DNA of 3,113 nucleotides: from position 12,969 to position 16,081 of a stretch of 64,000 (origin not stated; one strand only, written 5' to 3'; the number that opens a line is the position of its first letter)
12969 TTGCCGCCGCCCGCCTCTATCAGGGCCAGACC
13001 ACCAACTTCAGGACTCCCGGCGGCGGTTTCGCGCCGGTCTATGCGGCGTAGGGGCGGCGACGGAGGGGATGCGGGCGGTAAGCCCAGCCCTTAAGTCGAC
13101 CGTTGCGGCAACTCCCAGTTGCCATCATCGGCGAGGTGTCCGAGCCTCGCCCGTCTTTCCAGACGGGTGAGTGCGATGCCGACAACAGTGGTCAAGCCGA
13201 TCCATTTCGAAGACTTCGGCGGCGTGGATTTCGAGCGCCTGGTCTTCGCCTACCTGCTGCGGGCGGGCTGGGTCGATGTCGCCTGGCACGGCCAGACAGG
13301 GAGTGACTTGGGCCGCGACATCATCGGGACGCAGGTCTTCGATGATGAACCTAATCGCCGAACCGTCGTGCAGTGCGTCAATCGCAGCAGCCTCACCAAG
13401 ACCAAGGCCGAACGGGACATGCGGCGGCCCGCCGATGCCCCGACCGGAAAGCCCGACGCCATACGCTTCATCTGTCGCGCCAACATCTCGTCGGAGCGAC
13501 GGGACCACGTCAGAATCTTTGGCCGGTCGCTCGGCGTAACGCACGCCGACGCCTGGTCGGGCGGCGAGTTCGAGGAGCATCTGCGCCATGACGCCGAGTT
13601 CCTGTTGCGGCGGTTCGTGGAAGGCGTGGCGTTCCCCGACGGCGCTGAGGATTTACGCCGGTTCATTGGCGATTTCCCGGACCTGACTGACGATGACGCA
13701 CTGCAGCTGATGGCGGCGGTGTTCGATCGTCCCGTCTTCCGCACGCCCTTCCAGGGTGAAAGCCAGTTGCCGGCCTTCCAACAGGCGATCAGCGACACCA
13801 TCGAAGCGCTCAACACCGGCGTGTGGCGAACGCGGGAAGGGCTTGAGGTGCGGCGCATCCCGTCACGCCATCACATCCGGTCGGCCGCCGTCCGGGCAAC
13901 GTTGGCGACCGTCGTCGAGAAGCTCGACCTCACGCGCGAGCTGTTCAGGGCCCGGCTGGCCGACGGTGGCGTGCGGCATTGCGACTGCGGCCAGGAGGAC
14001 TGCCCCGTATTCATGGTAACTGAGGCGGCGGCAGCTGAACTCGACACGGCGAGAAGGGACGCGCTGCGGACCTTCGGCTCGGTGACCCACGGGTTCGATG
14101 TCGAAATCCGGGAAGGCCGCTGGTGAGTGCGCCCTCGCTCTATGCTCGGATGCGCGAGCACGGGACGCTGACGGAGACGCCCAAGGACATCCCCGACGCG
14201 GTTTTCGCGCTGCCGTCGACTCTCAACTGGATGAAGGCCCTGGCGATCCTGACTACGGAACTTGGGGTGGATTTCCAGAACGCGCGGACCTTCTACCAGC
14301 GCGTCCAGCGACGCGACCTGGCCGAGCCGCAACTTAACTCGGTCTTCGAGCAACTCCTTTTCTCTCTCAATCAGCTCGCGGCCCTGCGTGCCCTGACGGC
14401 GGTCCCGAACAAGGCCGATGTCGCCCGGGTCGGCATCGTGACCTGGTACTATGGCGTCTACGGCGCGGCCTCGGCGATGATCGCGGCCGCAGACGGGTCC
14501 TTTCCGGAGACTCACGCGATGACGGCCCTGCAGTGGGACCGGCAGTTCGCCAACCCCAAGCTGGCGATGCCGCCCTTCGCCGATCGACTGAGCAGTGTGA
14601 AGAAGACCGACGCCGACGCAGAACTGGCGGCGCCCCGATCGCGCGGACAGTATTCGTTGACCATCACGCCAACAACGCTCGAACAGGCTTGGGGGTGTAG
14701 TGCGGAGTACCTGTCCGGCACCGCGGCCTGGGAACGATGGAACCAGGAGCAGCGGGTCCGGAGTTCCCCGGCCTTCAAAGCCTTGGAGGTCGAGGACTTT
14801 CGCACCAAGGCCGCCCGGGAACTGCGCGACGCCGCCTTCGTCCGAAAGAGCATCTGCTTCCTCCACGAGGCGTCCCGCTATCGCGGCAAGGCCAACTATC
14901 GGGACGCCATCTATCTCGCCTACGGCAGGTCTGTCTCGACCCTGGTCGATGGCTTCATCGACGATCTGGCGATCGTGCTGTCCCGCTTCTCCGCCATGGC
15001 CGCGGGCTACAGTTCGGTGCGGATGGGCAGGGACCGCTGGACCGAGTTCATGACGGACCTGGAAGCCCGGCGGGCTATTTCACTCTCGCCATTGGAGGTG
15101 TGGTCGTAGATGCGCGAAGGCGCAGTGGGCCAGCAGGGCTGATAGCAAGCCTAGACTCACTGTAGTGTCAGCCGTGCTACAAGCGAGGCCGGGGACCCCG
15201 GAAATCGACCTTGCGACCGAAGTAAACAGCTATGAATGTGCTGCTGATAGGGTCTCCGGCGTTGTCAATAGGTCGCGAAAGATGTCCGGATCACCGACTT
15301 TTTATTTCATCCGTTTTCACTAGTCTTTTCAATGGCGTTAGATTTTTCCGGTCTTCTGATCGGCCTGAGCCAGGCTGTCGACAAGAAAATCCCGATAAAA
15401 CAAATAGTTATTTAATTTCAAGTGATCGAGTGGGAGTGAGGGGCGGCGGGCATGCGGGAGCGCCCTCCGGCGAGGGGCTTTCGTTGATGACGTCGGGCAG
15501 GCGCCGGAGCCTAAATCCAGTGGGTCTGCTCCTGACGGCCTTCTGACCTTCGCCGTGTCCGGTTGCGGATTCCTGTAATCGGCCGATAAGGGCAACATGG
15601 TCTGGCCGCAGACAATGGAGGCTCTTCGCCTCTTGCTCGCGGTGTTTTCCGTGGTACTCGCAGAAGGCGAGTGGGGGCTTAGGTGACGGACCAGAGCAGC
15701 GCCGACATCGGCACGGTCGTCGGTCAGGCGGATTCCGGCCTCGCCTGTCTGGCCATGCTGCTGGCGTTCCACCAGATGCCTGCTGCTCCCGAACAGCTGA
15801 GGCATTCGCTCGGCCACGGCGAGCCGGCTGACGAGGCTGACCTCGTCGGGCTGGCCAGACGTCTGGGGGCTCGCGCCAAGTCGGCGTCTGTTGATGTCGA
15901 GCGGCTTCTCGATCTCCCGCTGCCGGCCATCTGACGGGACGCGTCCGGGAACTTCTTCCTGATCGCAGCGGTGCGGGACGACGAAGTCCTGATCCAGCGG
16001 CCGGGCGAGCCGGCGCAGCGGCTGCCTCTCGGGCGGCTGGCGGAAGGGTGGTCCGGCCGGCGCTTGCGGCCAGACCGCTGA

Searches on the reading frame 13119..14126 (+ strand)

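Call 17: search_protein_families(library=pfam, proteins=[window:13119-14126:+], max_evalue=0.001)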
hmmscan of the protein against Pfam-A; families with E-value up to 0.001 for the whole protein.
window:13119-14126:+ (335 aa): 1 family
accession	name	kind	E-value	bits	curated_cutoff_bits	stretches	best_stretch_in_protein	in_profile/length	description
PF04471.18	Mrr_cat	-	0.00055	20.5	21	0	33-91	4-59/115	Restriction endonuclease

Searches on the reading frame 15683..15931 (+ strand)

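Call 74: search_protein_families(library=pfam, proteins=[window:15683-15931:+], max_evalue=0.01)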
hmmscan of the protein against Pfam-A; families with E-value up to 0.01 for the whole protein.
window:15683-15931:+ (83 aa): 1 family
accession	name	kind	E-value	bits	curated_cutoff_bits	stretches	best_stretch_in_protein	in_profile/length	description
PF03412.21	Peptidase_C39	-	4.7e-11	43.1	22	1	14-83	9-79/133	Peptidase C39 family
